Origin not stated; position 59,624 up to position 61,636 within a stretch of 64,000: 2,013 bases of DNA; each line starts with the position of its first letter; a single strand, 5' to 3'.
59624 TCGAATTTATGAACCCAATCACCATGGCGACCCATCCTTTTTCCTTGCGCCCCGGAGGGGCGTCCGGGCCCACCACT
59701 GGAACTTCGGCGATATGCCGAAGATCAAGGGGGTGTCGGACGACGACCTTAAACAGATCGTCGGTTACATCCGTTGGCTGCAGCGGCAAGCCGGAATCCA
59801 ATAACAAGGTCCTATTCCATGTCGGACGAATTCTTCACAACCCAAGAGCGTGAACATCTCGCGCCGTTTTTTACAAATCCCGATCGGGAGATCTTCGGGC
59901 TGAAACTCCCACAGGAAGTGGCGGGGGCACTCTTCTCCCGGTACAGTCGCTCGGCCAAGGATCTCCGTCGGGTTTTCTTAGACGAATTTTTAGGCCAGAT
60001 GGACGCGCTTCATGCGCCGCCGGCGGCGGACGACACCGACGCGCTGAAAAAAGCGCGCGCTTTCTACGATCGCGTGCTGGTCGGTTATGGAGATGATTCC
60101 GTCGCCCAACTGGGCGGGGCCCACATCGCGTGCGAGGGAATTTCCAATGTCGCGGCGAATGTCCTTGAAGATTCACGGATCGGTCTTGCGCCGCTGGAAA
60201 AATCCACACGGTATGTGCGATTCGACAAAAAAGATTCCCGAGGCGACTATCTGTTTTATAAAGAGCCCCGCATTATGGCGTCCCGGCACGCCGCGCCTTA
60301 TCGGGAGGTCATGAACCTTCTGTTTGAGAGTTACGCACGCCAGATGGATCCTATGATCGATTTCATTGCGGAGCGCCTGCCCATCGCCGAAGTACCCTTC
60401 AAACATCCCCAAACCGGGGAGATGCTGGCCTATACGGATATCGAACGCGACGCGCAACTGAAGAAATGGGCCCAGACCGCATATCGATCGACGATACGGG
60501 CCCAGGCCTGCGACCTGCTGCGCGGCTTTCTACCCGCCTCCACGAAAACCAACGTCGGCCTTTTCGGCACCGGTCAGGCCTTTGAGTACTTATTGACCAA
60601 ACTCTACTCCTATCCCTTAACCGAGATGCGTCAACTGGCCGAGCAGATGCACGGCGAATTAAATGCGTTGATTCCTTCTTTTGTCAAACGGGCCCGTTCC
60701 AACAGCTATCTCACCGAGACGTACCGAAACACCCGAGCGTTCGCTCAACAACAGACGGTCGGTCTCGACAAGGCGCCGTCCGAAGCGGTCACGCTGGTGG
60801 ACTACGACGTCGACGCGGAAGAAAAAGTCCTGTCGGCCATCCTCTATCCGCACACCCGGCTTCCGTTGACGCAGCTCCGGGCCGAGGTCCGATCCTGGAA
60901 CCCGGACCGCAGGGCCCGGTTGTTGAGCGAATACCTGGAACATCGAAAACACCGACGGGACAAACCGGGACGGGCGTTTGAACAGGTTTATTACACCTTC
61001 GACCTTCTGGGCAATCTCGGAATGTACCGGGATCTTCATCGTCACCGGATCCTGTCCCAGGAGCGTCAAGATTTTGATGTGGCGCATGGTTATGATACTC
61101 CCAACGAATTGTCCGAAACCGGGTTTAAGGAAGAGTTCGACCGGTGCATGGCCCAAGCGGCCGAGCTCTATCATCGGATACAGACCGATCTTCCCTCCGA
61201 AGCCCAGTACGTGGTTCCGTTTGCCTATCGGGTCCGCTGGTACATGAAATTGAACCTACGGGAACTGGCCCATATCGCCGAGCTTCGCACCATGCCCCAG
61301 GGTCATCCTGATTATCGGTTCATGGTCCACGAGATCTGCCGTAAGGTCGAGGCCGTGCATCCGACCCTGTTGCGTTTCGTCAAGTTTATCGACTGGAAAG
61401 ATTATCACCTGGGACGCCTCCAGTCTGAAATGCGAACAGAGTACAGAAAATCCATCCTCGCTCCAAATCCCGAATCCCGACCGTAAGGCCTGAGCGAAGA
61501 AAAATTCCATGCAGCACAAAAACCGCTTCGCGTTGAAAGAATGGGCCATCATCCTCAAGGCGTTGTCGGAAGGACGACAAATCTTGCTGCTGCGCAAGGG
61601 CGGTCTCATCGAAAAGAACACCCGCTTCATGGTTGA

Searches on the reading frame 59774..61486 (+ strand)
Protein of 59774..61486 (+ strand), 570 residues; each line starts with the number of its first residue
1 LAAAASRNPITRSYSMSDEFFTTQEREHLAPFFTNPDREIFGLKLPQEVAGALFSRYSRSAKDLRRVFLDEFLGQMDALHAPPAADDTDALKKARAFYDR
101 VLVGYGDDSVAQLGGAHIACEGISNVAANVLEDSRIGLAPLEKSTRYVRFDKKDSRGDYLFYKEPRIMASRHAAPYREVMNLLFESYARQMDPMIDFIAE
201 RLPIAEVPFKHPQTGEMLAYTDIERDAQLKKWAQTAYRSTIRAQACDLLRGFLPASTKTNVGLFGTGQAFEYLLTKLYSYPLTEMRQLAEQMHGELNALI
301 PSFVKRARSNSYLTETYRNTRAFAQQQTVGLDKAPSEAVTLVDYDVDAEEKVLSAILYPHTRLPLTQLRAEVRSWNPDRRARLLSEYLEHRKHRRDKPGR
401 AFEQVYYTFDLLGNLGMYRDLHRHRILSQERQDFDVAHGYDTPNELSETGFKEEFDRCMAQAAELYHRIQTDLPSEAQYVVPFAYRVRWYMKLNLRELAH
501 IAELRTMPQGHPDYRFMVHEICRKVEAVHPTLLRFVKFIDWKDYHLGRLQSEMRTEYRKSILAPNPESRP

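Call 80: search_protein_families(library=pfam, proteins=[window:59774-61486:+], max_evalue=0.00001)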
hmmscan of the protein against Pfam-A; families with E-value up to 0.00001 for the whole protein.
window:59774-61486:+ (570 aa): 1 family
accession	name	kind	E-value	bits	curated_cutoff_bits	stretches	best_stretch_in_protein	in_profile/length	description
PF02511.20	Thy1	-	1.9e-38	132.6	24.8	2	341-531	2-191/191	Thymidylate synthase complementing protein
